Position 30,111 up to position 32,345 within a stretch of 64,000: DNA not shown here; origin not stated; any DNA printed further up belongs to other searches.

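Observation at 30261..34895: Three-gene operon: two paralogous unknown proteins plus a leaderless T4-lysozyme-like protein (candidate undescribed lytic/toxin module)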

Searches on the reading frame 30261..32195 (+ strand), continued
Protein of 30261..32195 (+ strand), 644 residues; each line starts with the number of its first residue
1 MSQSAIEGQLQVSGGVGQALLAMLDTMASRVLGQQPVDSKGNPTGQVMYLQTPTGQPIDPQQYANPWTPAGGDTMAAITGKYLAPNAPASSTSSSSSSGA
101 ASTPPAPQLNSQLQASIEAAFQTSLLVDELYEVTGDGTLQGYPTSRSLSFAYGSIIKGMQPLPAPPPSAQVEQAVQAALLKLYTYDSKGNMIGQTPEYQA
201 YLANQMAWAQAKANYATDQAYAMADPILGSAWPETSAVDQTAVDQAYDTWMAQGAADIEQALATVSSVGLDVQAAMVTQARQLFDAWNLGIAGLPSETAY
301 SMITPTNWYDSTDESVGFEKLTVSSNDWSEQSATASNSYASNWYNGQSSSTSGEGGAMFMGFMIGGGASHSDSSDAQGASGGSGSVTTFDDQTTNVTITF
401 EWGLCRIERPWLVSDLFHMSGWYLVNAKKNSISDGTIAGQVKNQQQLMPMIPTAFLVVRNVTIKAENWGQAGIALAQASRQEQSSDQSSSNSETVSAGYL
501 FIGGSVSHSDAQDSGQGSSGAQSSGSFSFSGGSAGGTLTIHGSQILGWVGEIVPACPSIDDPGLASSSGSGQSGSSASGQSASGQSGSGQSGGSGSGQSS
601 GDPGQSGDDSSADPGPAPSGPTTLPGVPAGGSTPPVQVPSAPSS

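Call 40: search_protein_families(library=pfam, proteins=[L008:11262-12350:+, L017:11190-12053:+, L019:11410-12297:+, L021:11335-11868:+, L022:11714-12760:+, L025:11036-11707:+, L010:11299-12417:+, L005:11407-12522:+, L020:11369-12286:-, L026:11463-14357:+], max_evalue=0.01)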
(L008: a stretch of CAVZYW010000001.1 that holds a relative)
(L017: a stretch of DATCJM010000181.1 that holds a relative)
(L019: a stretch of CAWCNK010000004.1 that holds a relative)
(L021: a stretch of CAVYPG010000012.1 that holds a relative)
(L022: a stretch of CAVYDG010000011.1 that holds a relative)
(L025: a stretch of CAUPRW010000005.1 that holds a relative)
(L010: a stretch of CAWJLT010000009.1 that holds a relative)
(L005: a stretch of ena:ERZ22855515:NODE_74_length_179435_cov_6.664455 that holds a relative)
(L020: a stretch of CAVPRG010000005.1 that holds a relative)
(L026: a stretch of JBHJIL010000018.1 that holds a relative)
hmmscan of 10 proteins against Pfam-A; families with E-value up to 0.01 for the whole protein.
L008:11262-12350:+ (362 aa): 4 families
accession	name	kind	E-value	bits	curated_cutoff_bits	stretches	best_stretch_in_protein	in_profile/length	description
PF01464.25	SLT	-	1.2e-06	28.5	21.3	1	35-83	5-52/117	Transglycosylase SLT domain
PF18013.6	Phage_lysozyme2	-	0.00062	20.4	28.2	1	47-85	23-64/140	Phage tail lysozyme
PF13202.12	EF-hand_5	-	0.0029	17.5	25.9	1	159-174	7-22/25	EF hand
PF00036.39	EF-hand_1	-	0.0051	16.7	25.4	1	159-178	8-27/29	EF hand domain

L017:11190-12053:+ (287 aa): 0 families

L019:11410-12297:+ (295 aa): 1 family
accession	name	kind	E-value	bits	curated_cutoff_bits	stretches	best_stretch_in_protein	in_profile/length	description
PF07202.18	Tcp10_C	-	0.002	18.2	36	0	42-66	1-25/35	T-complex protein 10 C-terminus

L021:11335-11868:+ (177 aa): 1 family
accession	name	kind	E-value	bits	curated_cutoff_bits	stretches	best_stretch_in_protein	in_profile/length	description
PF14252.11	DUF4347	-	2.9e-05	24.3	24.6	1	41-143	31-125/164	Domain of unknown function (DUF4347)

L022:11714-12760:+ (348 aa): 0 families

L025:11036-11707:+ (223 aa): 0 families

L010:11299-12417:+ (372 aa): 3 families
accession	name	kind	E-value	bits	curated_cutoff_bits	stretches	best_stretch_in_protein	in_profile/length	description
PF01510.30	Amidase_2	-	3.6e-11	43.9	26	1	35-178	6-130/131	N-acetylmuramoyl-L-alanine amidase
PF01833.30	TIG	-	5.7e-10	39.5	20.9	2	208-284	3-84/84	IPT/TIG domain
PF20144.5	TIG_SUH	-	0.0025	18.4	24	0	220-260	16-55/94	TIG domain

L005:11407-12522:+ (371 aa): 3 families
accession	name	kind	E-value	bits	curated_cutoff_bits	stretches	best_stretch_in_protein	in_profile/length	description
PF01833.30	TIG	-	1.5e-12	47.8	20.9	2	200-277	2-84/84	IPT/TIG domain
PF01510.30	Amidase_2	-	2.6e-11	44.4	26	1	26-168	7-130/131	N-acetylmuramoyl-L-alanine amidase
PF20144.5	TIG_SUH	-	0.0043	17.6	24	0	212-256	15-58/94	TIG domain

L020:11369-12286:- (305 aa): 1 family
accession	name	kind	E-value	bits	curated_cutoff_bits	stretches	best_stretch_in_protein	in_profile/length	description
PF00656.27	Peptidase_C14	-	8.5e-20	71.9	21.4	1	3-256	18-224/233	Caspase domain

L026:11463-14357:+ (964 aa): 4 families
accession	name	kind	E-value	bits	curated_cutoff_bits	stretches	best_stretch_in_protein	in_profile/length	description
PF25063.1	ARM_TT21_C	-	0.0019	18.6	35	1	91-165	48-124/209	Tetratricopeptide repeat protein 21 C-terminal ARM domain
PF13371.12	TPR_9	-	0.0052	17.2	35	0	136-166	29-59/73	Tetratricopeptide repeat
PF13428.12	TPR_14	-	0.0079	17.2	23.5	0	138-165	3-30/44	Tetratricopeptide repeat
PF13176.12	TPR_7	-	0.0084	16.6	27.9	0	141-171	4-34/36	Tetratricopeptide repeat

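Call 41: find_encoding_contigs(protein=P0003, flank=7000, max_places=2)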
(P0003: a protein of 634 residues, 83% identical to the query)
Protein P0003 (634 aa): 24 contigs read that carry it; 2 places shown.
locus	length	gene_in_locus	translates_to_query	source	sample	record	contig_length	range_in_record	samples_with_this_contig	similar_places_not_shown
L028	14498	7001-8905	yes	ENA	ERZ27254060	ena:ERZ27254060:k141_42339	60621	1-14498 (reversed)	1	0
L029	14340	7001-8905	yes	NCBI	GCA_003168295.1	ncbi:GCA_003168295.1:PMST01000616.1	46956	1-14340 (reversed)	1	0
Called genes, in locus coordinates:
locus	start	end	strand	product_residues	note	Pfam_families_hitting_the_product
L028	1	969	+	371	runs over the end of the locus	PF13480:Acetyltransf_6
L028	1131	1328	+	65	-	-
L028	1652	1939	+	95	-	-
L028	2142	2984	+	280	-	PF00376:MerR, PF13411:MerR_1, PF09278:MerR-DNA-bind (weak), PF06445:GyrI-like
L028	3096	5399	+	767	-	PF23139:OB_YrrC, PF14490:HHH_RecD2, PF13086:AAA_11 (faint), PF13245:AAA_19, PF13604:AAA_30, PF01443:Viral_helicase1 (faint), PF18335:SH3_13, PF13538:UvrD_C_2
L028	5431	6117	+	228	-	PF00132:Hexapep (faint), PF25084:LbH_EIF2B (faint), PF25087:GMPPB_C (faint)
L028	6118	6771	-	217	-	-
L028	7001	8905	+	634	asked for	-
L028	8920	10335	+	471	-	-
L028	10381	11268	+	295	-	-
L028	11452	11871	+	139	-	-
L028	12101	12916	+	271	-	PF09234:DUF1963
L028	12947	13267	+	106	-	PF07978:NIPSNAP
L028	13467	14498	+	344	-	?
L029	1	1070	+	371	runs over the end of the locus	PF13480:Acetyltransf_6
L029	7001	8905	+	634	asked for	-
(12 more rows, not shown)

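Call 42: find_encoding_contigs(protein=P0018, flank=7000, max_places=1)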
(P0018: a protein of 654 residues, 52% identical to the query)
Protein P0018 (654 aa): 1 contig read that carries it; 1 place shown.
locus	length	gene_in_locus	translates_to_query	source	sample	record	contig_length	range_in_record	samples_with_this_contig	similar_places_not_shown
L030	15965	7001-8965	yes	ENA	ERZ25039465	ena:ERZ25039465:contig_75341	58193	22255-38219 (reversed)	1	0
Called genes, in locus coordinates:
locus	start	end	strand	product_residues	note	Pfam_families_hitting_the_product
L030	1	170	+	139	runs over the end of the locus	PF12172:zf-ChsH2, PF01796:OB_ChsH2_C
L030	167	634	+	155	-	-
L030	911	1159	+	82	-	-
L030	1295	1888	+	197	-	PF00440:TetR_N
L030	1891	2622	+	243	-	PF00296:Bac_luciferase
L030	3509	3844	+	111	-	-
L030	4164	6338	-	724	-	PF04185:Phosphoesterase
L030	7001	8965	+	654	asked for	-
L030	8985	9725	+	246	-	-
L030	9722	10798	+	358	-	-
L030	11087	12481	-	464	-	PF13458:Peripla_BP_6, PF01094:ANF_receptor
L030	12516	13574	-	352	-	PF02653:BPD_transp_2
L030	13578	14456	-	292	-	PF02653:BPD_transp_2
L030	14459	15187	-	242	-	PF00005:ABC_tran, PF13304:AAA_21 (weak)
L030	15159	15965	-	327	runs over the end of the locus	PF13304:AAA_21 (faint), PF00005:ABC_tran, PF12399:BCA_ABC_TP_C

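Call 43: find_encoding_contigs(protein=P0026, flank=7000, max_places=1)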
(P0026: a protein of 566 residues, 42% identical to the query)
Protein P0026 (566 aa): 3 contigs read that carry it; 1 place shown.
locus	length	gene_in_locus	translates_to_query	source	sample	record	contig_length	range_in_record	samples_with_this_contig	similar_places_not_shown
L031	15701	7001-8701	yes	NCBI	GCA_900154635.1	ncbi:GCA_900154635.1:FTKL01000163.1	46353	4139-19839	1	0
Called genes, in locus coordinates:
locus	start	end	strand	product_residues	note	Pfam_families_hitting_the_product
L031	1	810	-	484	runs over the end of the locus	PF00370:FGGY_N, PF02782:FGGY_C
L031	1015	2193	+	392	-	PF01261:AP_endonuc_2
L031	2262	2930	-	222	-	PF27456:NudK_N, PF00293:NUDIX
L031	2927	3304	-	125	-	-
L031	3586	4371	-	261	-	PF00392:GntR (weak), PF08220:HTH_DeoR, PF08279:HTH_11, PF25213:HVO_A0261_N (weak), PF00455:DeoRC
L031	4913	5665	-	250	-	PF00484:Pro_CA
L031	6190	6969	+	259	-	-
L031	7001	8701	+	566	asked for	-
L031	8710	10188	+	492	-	-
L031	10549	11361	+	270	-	PF03704:BTAD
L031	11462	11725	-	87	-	PF00553:CBM_2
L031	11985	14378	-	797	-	PF15902:Sortilin-Vps10 (faint), PF02012:BNR (faint), PF15899:BNR_6 (faint)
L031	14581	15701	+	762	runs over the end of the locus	PF14498:Glyco_hyd_65N_2, PF22124:Glyco_hydro_95_cat, PF21307:Glyco_hydro_95_C (faint)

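Call 49: search_protein_families(library=pfam, proteins=[L031:6190-6969:+, L017:5572-6360:+, L021:5123-5923:-, L013:7208-7663:+, L022:4225-5976:+, L025:6514-7866:+, L017:6607-7824:+, L021:6011-6727:-, L028:11452-11871:+, L013:3558-6755:+], max_evalue=0.01)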
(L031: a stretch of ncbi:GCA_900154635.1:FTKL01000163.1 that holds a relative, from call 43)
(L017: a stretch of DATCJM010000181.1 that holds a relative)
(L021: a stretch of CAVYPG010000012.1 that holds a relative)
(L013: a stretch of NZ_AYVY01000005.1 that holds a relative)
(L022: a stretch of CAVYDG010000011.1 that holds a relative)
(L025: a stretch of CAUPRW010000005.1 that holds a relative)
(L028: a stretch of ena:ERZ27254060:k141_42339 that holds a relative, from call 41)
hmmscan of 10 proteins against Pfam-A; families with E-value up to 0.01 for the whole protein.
L031:6190-6969:+ (259 aa): 0 families

L017:5572-6360:+ (262 aa): 3 families
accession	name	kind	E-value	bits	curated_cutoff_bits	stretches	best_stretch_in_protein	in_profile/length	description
PF11860.13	Muramidase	-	1.7e-61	208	22.3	1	28-189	2-173/175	N-acetylmuramidase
PF01471.23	PG_binding_1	-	3.8e-12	46.6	23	1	222-259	20-57/57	Putative peptidoglycan binding domain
PF09374.15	PG_binding_3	-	0.00097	19.7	24.6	0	213-240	3-35/76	Predicted Peptidoglycan domain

L021:5123-5923:- (266 aa): 2 families
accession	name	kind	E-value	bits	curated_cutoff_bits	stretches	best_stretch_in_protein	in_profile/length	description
PF01471.23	PG_binding_1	-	4.7e-19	68.7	23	1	9-65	1-57/57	Putative peptidoglycan binding domain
PF09374.15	PG_binding_3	-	0.003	18.1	24.6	0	13-43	3-32/76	Predicted Peptidoglycan domain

L013:7208-7663:+ (151 aa): 0 families

L022:4225-5976:+ (583 aa): 0 families

L025:6514-7866:+ (450 aa): 1 family
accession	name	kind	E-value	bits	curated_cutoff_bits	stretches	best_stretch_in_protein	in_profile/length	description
PF06821.19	Ser_hydrolase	-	0.0021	18.4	22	1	140-221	5-83/172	Serine hydrolase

L017:6607-7824:+ (405 aa): 1 family
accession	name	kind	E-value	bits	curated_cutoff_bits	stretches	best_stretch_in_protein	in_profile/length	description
PF00196.25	GerE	-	0.0063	16.6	23.5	0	336-388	3-55/57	Bacterial regulatory proteins, luxR family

L021:6011-6727:- (238 aa): 0 families

L028:11452-11871:+ (139 aa): 0 families

L013:3558-6755:+ (1065 aa): 2 families
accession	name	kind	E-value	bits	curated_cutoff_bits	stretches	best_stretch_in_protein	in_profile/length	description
PF00270.35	DEAD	-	0.00054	20.2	26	0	128-167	120-161/167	DEAD/DEAH box helicase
PF13191.12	AAA_16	-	0.00072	20.5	32.6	1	29-155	12-161/167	AAA ATPase domain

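Call 56: fold_search(model_id=the predicted structure, library=viral)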
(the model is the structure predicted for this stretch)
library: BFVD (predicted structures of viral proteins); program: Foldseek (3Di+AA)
matches with E <= 10: 107; with E <= 0.001: 0
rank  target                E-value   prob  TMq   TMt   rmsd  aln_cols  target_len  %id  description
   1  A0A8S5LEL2            1.2e-01  0.06  0.07  0.05  28.4       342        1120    9  Uncharacterized protein [Myoviridae sp. ctBDS4]
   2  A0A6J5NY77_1          3.7e-01  0.04  0.06  0.04  27.2       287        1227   12  Uncharacterized protein [uncultured Caudovirales phage]
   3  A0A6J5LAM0            4.9e-01  0.09  0.07  0.07  36.2       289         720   14  Uncharacterized protein [uncultured Caudovirales phage]
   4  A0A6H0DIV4            5.4e-01  0.01  0.05  0.07  25.5       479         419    7  Uncharacterized protein [de Gerlache virus]
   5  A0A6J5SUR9            6.1e-01  0.02  0.06  0.04  28.0       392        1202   11  Uncharacterized protein [uncultured Caudovirales phage]
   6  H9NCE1                8.9e-01  0.04  0.08  0.05  23.1       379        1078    9  (no name in the UniProt tables at hand)
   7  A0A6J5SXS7            1.0e+00  0.18  0.06  0.30  14.3       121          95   24  Uncharacterized protein [uncultured Caudovirales phage]
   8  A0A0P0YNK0            1.6e+00  0.14  0.08  0.25  19.0       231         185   10  (no name in the UniProt tables at hand)
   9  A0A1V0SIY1            1.6e+00  0.08  0.09  0.18  22.0       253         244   11  Uncharacterized protein [Klosneuvirus KNV1]
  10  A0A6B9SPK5            1.6e+00  0.08  0.09  0.13  16.9       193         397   11  (no name in the UniProt tables at hand)
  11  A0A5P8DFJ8            1.6e+00  0.23  0.08  0.15  14.0       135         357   18  Tail assembly chaperone [Mycobacterium phage Pringar]
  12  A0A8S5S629            2.0e+00  0.18  0.08  0.11  14.2       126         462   14  Uncharacterized protein [Podoviridae sp. ctsUe5]
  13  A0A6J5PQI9            2.0e+00  0.04  0.08  0.08  36.5       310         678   12  Uncharacterized protein [uncultured Caudovirales phage]
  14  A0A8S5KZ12            2.0e+00  0.01  0.07  0.09  22.0       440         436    9  Maturation protein [ssRNA phage Gerhypos.2_18]
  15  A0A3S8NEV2            2.2e+00  0.08  0.05  0.06  20.5       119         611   12  Putative superfamily 2 helicase [Sulfolobales Beppu filamentous virus 2]
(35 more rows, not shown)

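Call 59: search_dna_similar(query=window:30261-31940:+, collection=plasmids, mode=protein, max_rows=25)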
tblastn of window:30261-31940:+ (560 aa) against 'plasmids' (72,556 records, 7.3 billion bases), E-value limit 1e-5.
Records with a match: 2; places in all: 2; records where one place covers at least 80% of the query: 2.
Best place of each record, by identity: <60% 2.
By first word of the organism name: Neorhizobium 1; Paraburkholderia 1.
By predicted mobility (MOB-suite, as given by PLSDB): non-mobilizable 1; conjugative 1.
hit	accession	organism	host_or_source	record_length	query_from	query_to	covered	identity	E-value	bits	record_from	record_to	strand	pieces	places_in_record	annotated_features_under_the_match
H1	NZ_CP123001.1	Neorhizobium petrolearium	single cell,petroleum contaminated soil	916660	9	560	99%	40.9%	2e-94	323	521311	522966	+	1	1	hypothetical protein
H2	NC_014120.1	Paraburkholderia atlantica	-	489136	17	560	97%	36.4%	2e-79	280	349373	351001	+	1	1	hypothetical protein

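Call 60: search_dna_similar(query=window:30261-31940:+, collection=phages, mode=protein, max_rows=15)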
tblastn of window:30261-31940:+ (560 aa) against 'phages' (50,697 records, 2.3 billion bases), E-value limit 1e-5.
No match.

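Call 61: get_annotated_region(hit=H2, flank=8000)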
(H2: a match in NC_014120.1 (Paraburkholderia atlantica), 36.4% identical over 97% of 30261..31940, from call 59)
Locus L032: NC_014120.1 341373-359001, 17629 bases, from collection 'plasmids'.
description: Paraburkholderia atlantica plasmid pBC201, complete sequence
organism: Paraburkholderia atlantica (NCBI taxid 2654982)
taxonomy: Bacteria; Pseudomonadota; Betaproteobacteria; Burkholderiales; Burkholderiaceae; Paraburkholderia; Paraburkholderia atlantica
host: -; source: -; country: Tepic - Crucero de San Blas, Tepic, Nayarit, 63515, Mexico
typing (MOB-suite, as given by PLSDB): conjugative; relaxase MOBP,MOBP; mating-pair formation MPF_T
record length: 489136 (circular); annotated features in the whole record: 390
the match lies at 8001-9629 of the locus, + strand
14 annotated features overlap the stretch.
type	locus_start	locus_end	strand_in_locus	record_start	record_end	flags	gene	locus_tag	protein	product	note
CDS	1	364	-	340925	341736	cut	-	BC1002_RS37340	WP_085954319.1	IS5 family transposase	-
CDS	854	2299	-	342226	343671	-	-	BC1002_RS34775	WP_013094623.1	IS1182-like element ISBusp4 family transposase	GO:0006313 - DNA transposition [Evidence IEA]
CDS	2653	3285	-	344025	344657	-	-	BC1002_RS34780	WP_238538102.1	hypothetical protein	-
CDS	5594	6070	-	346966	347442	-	-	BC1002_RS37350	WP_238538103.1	LysR substrate-binding domain-containing protein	-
CDS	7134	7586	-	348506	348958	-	-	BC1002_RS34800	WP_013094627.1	hypothetical protein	-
CDS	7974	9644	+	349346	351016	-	-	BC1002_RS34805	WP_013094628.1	hypothetical protein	-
CDS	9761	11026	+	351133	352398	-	-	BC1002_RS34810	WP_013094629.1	hypothetical protein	-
CDS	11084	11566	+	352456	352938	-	-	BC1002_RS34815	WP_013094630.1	glycosyl hydrolase 108 family protein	-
CDS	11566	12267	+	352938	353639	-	-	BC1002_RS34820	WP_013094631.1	hypothetical protein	-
CDS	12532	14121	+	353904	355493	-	-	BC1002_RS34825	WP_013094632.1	hypothetical protein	-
CDS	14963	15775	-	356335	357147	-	-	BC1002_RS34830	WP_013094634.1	AraC family transcriptional regulator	GO:0006355 - regulation of DNA-templated transcription [Evidence IEA]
CDS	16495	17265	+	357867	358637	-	-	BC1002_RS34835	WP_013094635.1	hypothetical protein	-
CDS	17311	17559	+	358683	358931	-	-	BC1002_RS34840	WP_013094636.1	hypothetical protein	-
CDS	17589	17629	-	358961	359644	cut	-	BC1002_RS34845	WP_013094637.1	response regulator transcription factor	GO:0000160 - phosphorelay signal transduction system [Evidence IEA]; GO:0006355 - regulation of DNA-templated ...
